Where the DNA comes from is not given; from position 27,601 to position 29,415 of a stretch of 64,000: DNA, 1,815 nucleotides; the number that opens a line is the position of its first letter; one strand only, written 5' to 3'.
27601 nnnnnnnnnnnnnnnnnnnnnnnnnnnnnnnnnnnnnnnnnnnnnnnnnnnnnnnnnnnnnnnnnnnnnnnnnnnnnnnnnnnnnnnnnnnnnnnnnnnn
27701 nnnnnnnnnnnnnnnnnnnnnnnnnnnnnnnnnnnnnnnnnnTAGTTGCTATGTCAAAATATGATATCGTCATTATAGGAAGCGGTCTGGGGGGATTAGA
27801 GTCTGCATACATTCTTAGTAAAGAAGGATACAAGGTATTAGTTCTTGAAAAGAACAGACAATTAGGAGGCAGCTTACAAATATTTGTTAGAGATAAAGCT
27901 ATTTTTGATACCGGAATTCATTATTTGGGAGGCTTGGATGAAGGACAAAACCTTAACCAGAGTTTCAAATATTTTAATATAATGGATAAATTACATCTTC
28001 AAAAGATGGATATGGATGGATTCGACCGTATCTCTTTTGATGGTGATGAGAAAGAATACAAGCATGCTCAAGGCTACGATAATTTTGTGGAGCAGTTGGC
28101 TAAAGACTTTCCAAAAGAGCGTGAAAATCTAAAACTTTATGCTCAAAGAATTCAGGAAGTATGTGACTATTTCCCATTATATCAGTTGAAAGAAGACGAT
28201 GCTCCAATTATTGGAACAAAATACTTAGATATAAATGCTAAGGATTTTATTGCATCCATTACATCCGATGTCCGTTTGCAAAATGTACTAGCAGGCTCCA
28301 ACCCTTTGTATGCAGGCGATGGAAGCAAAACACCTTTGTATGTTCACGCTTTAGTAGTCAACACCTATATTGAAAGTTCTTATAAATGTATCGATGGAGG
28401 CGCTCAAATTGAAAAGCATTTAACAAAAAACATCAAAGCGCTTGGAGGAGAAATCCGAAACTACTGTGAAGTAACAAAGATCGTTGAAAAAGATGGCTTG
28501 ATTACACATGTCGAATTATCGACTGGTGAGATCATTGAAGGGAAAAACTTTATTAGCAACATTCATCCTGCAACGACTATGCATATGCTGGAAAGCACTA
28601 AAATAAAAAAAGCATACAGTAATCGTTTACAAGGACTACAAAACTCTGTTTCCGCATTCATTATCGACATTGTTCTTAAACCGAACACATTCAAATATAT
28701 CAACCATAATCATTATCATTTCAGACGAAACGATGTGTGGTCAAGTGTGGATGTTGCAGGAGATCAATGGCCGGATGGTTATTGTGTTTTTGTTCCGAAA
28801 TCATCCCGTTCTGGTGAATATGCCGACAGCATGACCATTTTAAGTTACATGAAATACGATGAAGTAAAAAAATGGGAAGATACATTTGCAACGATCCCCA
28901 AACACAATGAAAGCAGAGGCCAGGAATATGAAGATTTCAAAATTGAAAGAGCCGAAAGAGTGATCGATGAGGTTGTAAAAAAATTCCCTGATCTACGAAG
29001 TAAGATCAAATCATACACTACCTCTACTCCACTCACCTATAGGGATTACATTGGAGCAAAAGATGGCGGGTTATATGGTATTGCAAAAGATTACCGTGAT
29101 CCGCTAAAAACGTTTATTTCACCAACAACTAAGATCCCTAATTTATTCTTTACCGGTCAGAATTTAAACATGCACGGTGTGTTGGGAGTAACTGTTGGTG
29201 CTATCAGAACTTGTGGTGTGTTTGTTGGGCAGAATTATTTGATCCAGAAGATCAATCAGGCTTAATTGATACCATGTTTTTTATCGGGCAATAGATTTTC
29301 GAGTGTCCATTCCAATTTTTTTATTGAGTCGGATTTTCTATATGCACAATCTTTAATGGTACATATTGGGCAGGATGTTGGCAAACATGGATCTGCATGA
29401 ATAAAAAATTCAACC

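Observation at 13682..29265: Aryl-polyene/flexirubin-type type II PKS-FAS-like biosynthetic gene cluster, about 15.6 kb and 16 genes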

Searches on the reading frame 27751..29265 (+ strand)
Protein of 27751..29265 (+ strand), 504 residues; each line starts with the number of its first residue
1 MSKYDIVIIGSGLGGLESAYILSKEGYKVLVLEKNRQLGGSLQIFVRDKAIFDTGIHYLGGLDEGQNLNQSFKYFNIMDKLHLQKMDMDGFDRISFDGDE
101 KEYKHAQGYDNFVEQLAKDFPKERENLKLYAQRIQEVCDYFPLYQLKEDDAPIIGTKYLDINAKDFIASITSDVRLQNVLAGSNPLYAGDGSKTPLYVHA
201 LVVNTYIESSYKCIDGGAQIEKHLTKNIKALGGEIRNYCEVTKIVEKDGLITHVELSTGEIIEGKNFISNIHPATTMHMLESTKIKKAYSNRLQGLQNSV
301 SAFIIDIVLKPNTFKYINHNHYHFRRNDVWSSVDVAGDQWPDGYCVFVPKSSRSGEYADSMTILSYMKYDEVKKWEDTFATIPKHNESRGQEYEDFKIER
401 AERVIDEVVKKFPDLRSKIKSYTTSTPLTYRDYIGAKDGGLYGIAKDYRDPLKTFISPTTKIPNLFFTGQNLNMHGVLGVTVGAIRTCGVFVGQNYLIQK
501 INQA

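Call 4: search_protein_families(library=pfam, proteins=[window:27751-29265:+], max_evalue=0.01)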
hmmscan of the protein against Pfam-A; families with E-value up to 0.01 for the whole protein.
window:27751-29265:+ (504 aa): 12 families
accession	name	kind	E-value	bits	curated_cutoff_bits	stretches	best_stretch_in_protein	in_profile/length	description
PF13450.12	NAD_binding_8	-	1.9e-13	50.9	21.9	1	8-75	1-68/68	NAD(P)-binding Rossmann-like domain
PF01266.30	DAO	-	5.3e-10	39.8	27.9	1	5-40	1-37/353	FAD dependent oxidoreductase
PF01593.30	Amino_oxidase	-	1.1e-09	38.5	19.8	1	13-277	1-260/443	Flavin containing amine oxidoreductase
PF03486.20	HI0933_like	-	4.1e-07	30.1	50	1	5-42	2-39/244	HI0933-like protein Rossmann domain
PF00890.30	FAD_binding_2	-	1.3e-06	28.3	20.4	1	5-42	1-38/414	FAD binding domain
PF00070.33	Pyr_redox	-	2.4e-06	28.4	22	1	6-39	2-35/82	Pyridine nucleotide-disulphide oxidoreductase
PF01946.23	Thi4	-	8.2e-06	25.7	26.2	1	3-41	17-56/235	Thi4 family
PF07992.20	Pyr_redox_2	-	1.4e-05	25.1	26.1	1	4-37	1-34/291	Pyridine nucleotide-disulphide oxidoreductase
PF01134.28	GIDA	-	2.3e-05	24.1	22.1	1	5-35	1-31/391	Glucose inhibited division protein A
PF12831.13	FAD_oxidored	-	4e-05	23.5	27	1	5-42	1-38/416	FAD dependent oxidoreductase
PF01494.25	FAD_binding_3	-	0.00042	20.1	22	1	4-36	2-34/349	FAD binding domain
PF13738.12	Pyr_redox_3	-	0.0014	18.4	30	1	7-54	1-48/305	Pyridine nucleotide-disulphide oxidoreductase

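Call 8: search_protein_families(library=ncbifam, proteins=[window:27751-29265:+], max_evalue=0.01)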
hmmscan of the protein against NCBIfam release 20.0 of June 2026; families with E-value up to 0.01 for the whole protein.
window:27751-29265:+ (504 aa): 99 families (the best 25 are shown)
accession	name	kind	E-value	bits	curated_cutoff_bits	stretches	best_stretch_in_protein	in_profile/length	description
TIGR02730.1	carot_isom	equivalog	1.7e-30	106.4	586.9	1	4-471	1-467/493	carotenoid isomerase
TIGR02733.1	desat_CrtD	equivalog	1.2e-24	86.8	549.7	2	5-77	3-75/492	C-3',4' desaturase CrtD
TIGR02734.1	crtI_fam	subfamily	2.2e-19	69.5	238.1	1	6-322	1-325/504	phytoene desaturase family protein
NF045637.1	carotdesatCrtDProt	equivalog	4.7e-18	65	580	2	199-469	203-459/485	1-hydroxycarotenoid 3,4-desaturase CrtD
NF058655.1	CrtID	equivalog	2.2e-14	53.2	640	1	6-470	1-459/478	bifunctional phytoene desaturase/3,4-desaturase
NF005560.0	PRK07233.1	equivalog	6e-13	48.4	252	1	5-84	2-79/435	hypothetical protein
NF045689.1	BCarotKetCrtO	equivalog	2.3e-11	42.9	1000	2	1-41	1-41/563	beta-carotene ketolase CrtO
NF042421.1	hydcarot_desat_CrtD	equivalog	4.4e-11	41.9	500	1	6-134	4-127/487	1-hydroxycarotenoid 3,4-desaturase CrtD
TIGR03467.1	HpnE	equivalog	2.9e-09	36.7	283.05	1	6-61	1-59/430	hydroxysqualene dehydroxylase HpnE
TIGR02731.1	phytoene_desat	equivalog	5.6e-08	31.9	569.4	1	6-86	2-81/453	15-cis-phytoene desaturase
NF005548.0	PRK07208.1-4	equivalog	6.9e-08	31.5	389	1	3-57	3-57/488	hypothetical protein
NF053717.1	VnlPnlRedVprA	equivalog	8.1e-08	31.5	600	1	2-42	5-45/481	vinyl phenol reductase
NF003585.0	PRK05249.1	equivalog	4.1e-07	29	465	1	2-41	5-44/464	Si-specific NAD(P)(+) transhydrogenase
NF005547.0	PRK07208.1-3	equivalog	4.6e-07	28.9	380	1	3-57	4-58/465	hypothetical protein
NF045599.1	bili_reduct_long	exception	5.3e-07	28.3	750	1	3-44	381-422/641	bilirubin reductase, long form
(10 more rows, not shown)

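Call 22: find_encoding_contigs(protein=window:27751-29265:+, flank=10000, max_places=6)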
Protein window:27751-29265:+ (504 aa): 2 contigs read that carry it; 2 places shown.
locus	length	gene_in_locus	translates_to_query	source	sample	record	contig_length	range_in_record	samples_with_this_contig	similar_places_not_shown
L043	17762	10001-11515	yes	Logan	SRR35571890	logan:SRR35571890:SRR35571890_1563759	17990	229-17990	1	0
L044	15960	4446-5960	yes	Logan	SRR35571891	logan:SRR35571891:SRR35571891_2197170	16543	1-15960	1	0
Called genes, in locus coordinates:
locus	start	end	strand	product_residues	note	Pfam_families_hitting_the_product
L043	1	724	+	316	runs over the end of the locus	?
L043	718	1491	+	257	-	PF01522:Polysacc_deac_1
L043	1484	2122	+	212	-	PF03548:LolA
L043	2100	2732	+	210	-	-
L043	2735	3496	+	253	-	PF01522:Polysacc_deac_1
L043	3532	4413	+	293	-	-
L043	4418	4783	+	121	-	PF07977:FabA (weak), PF22818:ApeI-like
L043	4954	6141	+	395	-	PF00535:Glycos_transf_2, PF09835:DUF2062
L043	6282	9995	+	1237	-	PF03176:MMPL, PF01553:Acyltransferase, PF00891:Methyltransf_2 (faint), PF08241:Methyltransf_11 (weak), PF08242:Methyltransf_12 (weak), PF13649:Methyltransf_25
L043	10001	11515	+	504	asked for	PF00070:Pyr_redox (faint), PF00890:FAD_binding_2 (weak), PF01134:GIDA (faint), PF01266:DAO (weak), PF01593:Amino_oxidase, PF01946:Thi4 (weak), PF03486:HI0933_like (faint), PF13450:NAD_binding_8, +1 more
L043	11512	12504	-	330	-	PF01545:Cation_efflux, PF16916:ZT_dimer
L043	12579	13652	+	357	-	PF02515:CoA_transf_3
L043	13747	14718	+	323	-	PF13505:OMP_b-brl (faint), PF19573:DUF6089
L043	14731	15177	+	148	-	PF00583:Acetyltransf_1, PF13673:Acetyltransf_10, PF13508:Acetyltransf_7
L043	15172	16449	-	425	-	PF09298:FAA_hydrolase_N, PF01557:FAA_hydrolase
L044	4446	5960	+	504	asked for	PF00070:Pyr_redox (faint), PF00890:FAD_binding_2 (weak), PF01134:GIDA (faint), PF01266:DAO (weak), PF01593:Amino_oxidase, PF01946:Thi4 (weak), PF03486:HI0933_like (faint), PF13450:NAD_binding_8, +1 more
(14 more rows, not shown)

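Call 75: search_solved_structures(query=window:27751-29265:+, max_evalue=0.00001, show_alignments=0)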
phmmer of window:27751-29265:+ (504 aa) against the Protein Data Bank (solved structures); distinct sequences matched with E-value up to 0.00001: 2.
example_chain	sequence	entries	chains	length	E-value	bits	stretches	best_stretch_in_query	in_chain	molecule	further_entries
4rep_A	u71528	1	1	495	1.3e-07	34.1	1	6-134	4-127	Gamma-carotene desaturase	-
5mog_A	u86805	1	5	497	1.9e-07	33.5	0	5-84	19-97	Phytoene dehydrogenase, chloroplastic/chromoplastic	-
